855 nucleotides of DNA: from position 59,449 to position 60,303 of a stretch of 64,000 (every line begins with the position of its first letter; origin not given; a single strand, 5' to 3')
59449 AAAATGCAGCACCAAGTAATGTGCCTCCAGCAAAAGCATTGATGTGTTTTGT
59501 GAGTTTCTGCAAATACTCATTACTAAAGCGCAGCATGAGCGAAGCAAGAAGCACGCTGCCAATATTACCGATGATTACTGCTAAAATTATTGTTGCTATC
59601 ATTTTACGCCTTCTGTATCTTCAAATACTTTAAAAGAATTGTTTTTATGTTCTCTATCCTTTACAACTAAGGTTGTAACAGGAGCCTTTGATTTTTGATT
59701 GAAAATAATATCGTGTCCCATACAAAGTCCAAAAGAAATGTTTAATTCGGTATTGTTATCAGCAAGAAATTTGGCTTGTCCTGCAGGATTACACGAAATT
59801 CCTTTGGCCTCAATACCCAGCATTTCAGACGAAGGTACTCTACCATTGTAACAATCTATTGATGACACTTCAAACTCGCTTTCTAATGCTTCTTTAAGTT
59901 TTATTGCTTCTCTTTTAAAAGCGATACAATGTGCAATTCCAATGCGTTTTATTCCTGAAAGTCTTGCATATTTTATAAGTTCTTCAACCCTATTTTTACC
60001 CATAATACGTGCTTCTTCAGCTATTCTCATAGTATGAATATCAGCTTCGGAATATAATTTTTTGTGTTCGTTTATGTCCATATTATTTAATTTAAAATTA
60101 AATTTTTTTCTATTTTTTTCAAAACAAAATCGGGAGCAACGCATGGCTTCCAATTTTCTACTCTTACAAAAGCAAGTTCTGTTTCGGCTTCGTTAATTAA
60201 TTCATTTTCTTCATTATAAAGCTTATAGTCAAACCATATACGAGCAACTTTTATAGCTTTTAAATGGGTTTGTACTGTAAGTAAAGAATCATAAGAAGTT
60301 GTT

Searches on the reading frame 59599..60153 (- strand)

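Call 19: search_protein_families(library=pfam, proteins=[window:59599-60153:-], max_evalue=0.0001)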
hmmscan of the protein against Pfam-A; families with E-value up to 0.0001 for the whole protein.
window:59599-60153:- (184 aa): 1 family
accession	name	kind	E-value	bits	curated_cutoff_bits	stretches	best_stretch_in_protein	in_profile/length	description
PF08901.16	DUF1847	-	5.3e-34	117.5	25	1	27-162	10-157/157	Protein of unknown function (DUF1847)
